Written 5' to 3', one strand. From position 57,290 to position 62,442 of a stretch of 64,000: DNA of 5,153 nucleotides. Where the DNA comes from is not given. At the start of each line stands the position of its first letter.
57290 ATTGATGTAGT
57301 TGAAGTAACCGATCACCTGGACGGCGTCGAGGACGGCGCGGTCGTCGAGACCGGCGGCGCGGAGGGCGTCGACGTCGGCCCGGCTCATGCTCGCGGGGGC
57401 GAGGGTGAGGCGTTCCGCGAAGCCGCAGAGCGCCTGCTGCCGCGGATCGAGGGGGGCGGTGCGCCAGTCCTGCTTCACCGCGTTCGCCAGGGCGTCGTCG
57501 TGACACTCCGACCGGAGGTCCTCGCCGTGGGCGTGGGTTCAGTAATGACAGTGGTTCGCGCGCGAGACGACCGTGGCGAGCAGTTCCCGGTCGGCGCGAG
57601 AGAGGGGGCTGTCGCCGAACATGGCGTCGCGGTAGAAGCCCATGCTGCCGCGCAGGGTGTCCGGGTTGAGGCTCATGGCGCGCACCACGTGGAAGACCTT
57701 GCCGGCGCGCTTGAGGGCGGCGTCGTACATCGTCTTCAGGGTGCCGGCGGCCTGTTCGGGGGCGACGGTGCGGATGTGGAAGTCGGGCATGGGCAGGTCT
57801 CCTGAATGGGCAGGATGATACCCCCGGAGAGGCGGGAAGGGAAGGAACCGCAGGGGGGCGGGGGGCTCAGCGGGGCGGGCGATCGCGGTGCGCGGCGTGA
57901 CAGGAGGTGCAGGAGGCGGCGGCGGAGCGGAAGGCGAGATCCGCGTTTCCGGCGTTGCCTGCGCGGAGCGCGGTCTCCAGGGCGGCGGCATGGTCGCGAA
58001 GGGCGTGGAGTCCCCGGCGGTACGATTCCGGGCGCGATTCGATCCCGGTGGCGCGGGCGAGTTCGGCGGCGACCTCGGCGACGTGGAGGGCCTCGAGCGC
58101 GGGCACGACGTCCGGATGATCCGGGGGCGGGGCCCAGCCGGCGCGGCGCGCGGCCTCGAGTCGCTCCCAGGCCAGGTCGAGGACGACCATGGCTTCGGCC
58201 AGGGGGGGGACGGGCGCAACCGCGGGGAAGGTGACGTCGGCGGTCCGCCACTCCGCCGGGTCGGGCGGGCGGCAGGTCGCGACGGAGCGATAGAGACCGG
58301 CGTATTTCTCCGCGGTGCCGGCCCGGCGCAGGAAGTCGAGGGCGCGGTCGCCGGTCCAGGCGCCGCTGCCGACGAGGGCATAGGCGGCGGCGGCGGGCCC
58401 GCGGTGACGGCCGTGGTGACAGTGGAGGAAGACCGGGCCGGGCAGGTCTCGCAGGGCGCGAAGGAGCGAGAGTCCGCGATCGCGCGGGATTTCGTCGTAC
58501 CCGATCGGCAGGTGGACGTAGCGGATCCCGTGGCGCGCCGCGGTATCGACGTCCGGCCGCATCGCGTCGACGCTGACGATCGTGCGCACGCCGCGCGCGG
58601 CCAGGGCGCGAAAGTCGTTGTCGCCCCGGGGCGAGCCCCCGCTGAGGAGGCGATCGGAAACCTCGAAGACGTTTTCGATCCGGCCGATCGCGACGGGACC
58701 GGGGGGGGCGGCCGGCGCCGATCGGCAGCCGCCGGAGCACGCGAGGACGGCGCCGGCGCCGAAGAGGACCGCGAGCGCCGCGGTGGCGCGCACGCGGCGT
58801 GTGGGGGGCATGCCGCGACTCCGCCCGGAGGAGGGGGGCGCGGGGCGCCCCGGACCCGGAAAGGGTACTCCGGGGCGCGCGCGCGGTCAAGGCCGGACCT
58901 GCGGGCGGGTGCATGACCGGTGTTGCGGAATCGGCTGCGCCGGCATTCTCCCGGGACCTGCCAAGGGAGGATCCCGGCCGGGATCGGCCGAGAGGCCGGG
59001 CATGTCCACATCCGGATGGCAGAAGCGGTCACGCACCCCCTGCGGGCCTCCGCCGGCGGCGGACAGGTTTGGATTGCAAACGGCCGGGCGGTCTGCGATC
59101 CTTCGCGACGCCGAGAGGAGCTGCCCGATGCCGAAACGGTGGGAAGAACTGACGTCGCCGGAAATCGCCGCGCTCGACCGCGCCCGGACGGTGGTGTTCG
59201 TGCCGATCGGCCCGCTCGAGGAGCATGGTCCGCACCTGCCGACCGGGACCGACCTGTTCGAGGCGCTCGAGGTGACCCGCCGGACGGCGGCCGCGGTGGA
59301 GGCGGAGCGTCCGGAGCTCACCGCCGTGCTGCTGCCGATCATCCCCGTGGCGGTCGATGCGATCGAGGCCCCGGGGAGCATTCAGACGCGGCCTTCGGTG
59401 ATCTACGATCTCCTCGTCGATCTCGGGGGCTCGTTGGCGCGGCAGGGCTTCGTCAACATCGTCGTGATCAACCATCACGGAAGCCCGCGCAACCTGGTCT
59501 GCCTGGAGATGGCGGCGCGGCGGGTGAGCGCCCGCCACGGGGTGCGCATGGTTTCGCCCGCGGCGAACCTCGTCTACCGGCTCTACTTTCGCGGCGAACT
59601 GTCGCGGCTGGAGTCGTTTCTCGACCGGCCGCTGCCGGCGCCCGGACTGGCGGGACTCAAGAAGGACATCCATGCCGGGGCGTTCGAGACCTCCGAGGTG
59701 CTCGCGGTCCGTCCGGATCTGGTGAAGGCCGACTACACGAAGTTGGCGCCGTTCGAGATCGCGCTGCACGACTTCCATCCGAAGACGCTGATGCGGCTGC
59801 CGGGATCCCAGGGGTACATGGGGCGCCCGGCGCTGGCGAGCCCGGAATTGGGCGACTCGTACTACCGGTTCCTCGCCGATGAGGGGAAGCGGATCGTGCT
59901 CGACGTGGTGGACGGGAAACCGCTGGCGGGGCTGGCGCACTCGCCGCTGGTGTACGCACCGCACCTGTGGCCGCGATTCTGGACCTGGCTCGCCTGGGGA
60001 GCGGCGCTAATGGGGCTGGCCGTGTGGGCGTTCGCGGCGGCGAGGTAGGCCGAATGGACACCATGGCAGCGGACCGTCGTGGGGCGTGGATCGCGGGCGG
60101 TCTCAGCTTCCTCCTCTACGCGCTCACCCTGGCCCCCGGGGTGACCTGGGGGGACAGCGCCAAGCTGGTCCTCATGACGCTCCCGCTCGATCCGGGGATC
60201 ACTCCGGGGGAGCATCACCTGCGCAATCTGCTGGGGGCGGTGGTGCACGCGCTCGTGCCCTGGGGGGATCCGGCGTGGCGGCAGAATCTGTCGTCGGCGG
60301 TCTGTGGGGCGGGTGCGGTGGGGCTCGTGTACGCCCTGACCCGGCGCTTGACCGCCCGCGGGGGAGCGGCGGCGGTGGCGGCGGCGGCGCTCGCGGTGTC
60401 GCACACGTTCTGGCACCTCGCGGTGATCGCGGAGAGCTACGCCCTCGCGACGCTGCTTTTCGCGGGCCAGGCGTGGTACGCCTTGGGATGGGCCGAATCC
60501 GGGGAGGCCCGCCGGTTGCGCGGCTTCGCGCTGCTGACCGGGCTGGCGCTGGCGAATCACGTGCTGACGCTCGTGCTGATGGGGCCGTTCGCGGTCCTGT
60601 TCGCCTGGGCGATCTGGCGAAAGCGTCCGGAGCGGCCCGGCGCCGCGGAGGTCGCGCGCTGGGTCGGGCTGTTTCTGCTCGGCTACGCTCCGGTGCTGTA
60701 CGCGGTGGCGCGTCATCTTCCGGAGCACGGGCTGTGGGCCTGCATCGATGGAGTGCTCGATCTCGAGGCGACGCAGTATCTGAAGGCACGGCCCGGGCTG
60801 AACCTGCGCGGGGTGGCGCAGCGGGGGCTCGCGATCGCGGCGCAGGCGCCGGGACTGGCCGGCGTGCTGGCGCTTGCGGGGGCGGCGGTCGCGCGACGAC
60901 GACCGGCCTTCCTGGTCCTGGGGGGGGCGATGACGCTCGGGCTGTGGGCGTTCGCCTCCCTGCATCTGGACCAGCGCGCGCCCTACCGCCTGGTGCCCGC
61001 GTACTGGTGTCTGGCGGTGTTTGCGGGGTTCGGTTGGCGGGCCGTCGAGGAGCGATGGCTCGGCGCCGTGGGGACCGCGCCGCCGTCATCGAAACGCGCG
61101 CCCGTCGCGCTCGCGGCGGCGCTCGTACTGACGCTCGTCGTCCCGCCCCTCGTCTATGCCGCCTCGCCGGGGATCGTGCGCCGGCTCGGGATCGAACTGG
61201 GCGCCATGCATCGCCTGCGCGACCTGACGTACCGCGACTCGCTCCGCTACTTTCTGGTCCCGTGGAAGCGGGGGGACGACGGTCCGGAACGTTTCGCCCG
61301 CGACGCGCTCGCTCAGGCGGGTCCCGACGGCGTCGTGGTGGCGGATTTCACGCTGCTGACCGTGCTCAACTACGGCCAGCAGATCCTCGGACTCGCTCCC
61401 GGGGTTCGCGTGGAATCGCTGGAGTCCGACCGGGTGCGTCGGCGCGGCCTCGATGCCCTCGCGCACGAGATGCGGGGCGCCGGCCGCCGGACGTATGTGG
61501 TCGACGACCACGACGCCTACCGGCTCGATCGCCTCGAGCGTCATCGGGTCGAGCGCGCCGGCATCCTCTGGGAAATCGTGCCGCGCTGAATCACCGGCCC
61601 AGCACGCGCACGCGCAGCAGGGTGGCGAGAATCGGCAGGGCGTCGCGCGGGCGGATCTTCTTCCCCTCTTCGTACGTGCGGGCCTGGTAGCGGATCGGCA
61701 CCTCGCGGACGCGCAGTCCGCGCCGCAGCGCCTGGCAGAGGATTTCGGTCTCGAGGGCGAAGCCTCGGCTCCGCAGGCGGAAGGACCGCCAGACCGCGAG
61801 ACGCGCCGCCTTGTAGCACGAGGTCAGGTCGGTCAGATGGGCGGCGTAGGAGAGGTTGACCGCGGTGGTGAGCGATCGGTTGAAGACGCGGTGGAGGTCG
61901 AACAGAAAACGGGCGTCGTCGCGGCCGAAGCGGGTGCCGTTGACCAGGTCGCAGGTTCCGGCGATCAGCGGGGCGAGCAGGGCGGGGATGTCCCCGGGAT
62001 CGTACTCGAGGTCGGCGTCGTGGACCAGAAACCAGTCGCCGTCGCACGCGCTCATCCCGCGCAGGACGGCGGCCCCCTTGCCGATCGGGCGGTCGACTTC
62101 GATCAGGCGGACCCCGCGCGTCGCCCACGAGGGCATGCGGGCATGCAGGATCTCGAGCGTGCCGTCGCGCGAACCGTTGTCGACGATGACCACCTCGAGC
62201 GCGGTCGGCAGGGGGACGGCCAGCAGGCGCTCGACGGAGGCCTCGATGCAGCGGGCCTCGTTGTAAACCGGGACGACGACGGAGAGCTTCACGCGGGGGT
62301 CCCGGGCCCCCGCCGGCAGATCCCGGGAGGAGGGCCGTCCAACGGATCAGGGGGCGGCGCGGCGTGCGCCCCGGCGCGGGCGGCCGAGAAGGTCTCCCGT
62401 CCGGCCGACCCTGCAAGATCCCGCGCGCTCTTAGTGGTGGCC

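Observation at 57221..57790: AhpD-like gene with in-frame TGA at the CxxC position: candidate selenoprotein with possible SECIS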

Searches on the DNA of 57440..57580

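Call 59: search_rna_families(source=window, start=57440, end=57580, threshold=evalue, max_evalue=10, show_alignments=3)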
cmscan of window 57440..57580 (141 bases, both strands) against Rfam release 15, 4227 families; matches with E-value up to 10: 3.
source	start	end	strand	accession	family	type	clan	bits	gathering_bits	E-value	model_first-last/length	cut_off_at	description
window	57464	57539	+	RF03479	mir-324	Gene; miRNA;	-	15.6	70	0.46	1-83/83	no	mir-324 microRNA precursor family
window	57440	57465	-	RF00915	mir-760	Gene; miRNA;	-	12.5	98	4.6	1-26/80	3'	mir-760 microRNA precursor family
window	57440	57460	-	RF02181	ST7-AS2_1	Gene; lncRNA;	-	10.5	80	5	1-21/72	3'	ST7 antisense RNA 2 conserved region 1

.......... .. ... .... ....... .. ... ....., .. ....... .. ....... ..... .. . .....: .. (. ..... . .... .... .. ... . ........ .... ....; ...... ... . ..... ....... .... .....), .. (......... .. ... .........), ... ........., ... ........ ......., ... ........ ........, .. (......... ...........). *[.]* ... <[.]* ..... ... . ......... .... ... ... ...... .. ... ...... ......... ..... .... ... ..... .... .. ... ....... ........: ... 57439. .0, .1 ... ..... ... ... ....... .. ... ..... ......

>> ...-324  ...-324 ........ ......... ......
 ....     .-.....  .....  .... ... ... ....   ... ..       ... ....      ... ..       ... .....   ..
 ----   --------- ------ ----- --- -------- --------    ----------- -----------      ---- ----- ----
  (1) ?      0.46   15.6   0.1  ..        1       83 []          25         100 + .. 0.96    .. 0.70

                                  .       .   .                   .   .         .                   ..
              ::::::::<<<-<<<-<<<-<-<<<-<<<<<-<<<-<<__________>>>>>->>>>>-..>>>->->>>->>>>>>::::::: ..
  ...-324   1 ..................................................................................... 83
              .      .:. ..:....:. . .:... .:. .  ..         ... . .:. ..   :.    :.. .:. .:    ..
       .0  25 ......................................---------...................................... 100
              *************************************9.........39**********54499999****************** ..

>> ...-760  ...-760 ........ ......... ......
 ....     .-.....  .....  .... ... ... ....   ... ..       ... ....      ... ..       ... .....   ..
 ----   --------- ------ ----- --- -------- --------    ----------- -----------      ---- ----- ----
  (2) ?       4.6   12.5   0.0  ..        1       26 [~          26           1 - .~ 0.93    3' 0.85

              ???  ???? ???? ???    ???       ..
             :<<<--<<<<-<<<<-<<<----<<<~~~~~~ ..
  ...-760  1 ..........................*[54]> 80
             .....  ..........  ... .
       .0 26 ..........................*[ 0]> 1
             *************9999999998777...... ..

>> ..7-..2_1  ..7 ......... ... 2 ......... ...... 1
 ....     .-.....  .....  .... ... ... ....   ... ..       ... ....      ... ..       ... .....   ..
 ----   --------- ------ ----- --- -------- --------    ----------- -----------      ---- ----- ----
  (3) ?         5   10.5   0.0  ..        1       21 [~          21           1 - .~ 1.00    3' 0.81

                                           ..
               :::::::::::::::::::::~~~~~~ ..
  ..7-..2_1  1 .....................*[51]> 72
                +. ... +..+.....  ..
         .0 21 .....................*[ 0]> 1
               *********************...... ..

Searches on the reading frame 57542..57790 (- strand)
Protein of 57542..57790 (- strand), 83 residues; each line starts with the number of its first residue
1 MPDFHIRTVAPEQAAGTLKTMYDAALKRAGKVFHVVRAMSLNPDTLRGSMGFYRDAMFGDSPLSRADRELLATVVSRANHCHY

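Call 12: find_encoding_contigs(protein=window:57542-57790:-, flank=10000, max_places=4)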
Protein seq(83 aa) (83 aa): no gene with exactly this product is on record in the collection.

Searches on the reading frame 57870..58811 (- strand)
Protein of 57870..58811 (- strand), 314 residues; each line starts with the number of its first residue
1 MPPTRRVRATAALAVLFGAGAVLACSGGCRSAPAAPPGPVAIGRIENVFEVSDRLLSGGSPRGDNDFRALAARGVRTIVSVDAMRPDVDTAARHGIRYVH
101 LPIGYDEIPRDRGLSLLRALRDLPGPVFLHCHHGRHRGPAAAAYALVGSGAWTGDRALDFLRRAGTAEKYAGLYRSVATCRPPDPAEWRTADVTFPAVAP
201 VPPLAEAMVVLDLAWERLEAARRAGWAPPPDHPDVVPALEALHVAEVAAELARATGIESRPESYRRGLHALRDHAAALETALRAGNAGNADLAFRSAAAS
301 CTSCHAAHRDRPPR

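Call 35: search_protein_families(library=ncbifam, proteins=[window:57870-58811:-], max_evalue=0.00001)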
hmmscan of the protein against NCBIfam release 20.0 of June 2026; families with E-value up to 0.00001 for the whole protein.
window:57870-58811:- (314 aa): 0 families

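Call 36: search_protein_families(library=pfam, proteins=[window:57870-58811:-], max_evalue=0.0001)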
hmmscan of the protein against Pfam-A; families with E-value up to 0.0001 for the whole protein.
window:57870-58811:- (314 aa): 1 family
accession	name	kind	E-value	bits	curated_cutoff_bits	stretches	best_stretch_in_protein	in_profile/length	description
PF22785.1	Tc-R-P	-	1.5e-05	25.9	27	1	64-150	13-105/106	Polymorphic toxin system, DSP-PTPase phosphatase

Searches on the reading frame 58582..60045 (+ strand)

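Call 35: search_protein_families(library=ncbifam, proteins=[window:58582-60045:+], max_evalue=0.00001)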
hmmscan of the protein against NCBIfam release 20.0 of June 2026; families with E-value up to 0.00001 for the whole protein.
window:58582-60045:+ (488 aa): 2 families
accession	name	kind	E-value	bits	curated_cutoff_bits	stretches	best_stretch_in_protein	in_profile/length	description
TIGR03964.1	mycofact_creat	equivalog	1.9e-16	60.3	172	1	197-433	8-211/228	mycofactocin biosynthesis peptidyl-dipeptidase MftE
TIGR04448.1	creatininase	equivalog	3.3e-16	59.7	235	1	189-426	1-229/246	creatininase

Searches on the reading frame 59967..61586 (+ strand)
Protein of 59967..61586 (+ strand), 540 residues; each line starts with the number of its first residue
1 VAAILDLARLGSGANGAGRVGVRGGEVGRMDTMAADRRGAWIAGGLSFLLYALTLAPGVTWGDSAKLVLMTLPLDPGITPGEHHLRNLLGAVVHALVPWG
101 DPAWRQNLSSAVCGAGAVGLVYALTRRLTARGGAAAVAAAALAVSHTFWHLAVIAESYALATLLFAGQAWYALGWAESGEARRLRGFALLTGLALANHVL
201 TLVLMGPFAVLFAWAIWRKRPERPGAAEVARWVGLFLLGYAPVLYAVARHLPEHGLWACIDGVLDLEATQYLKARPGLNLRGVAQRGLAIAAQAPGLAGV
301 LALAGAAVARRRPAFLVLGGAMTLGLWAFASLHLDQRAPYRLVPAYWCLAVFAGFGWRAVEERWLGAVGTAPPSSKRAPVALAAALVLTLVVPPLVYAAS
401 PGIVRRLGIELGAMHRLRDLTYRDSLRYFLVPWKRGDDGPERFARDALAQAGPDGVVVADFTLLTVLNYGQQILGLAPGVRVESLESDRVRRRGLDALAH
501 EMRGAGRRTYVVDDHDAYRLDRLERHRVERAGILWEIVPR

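Call 35: search_protein_families(library=ncbifam, proteins=[window:59967-61586:+], max_evalue=0.00001)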
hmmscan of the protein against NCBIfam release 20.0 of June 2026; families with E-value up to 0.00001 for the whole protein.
window:59967-61586:+ (540 aa): 0 families

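Call 36: search_protein_families(library=pfam, proteins=[window:59967-61586:+], max_evalue=0.0001)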
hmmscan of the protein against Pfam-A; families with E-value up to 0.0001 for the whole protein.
window:59967-61586:+ (540 aa): 2 families
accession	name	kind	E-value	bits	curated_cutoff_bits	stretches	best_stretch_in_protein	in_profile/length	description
PF11028.14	TMEM260-like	-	4.2e-15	56.4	24.2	1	85-214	22-172/179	Protein O-mannosyl-transferase TMEM260-like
PF13231.12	PMT_2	-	4.7e-06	27.3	26.1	1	100-233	18-145/160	Dolichyl-phosphate-mannose-protein mannosyltransferase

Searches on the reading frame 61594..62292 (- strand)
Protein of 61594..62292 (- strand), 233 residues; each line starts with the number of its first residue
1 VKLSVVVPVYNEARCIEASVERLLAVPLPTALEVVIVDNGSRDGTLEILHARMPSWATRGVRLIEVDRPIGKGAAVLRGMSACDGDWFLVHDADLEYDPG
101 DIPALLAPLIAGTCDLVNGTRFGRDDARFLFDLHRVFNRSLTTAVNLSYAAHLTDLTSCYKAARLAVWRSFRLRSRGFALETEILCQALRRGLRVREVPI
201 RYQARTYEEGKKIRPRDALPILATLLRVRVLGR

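Call 35: search_protein_families(library=ncbifam, proteins=[window:61594-62292:-], max_evalue=0.00001)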
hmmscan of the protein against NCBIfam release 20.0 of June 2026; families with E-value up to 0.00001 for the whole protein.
window:61594-62292:- (233 aa): 13 families
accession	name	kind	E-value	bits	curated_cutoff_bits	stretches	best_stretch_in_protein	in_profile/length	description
TIGR04182.1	glyco_TIGR04182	equivalog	9.6e-34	117.1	325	1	3-228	2-217/293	S-layer glycoprotein N-glycosyltransferase AglJ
NF041391.1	DPhHxTase_Halo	equivalog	1.4e-16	60.1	375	1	9-208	3-189/213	dolichyl-phosphate hexose transferase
NF007986.1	PRK10714.1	equivalog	3.5e-16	59.1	529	1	2-150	7-155/316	undecaprenyl-phosphate 4-deoxy-4-formamido-L-arabinose transferase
NF047588.1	GlcsyltransPgfSStrep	equivalog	6e-16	58.5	500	1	1-162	1-158/308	glycosyltransferase PgfS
NF058614.1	PPMAGASynPpgS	equivalog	3e-15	56.2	370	1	5-209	4-203/226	polyprenyl-phospho-N-acetylgalactosaminyl synthase PpgS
NF010496.0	PRK13915.1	equivalog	2e-12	46.8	262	1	2-118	32-152/307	glucosyl-3-phosphoglycerate synthase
TIGR03965.1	mycofact_glyco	equivalog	7.8e-12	44.8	280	1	3-120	76-190/467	mycofactocin biosynthesis glycosyltransferase MftF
TIGR04283.1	glyco_like_mftF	equivalog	2.4e-11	43.7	182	1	3-97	1-85/221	TIGR04283 family arsenosugar biosynthesis glycosyltransferase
NF041875.1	EPS_EpsD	equivalog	5.8e-11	42.4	370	1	3-100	1-95/325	exopolysaccharide biosynthesis glycosyltransferase EpsD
TIGR03469.1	HpnB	hypoth_equivalog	6.8e-10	38.5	379.25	1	3-117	46-168/386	hopene-associated glycosyltransferase HpnB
TIGR03937.1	PgaC_IcaA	equivalog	2.1e-09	36.9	422.3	1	2-95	46-136/407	poly-beta-1,6-N-acetyl-D-glucosamine synthase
NF007482.0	PRK10073.1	equivalog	2.7e-09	36.5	423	1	2-106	7-107/334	glycosyltransferase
NF045692.1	OglycostaseCruG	equivalog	6.1e-07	28.7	600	1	2-118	42-161/386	2'-O-glycosyltransferase CruG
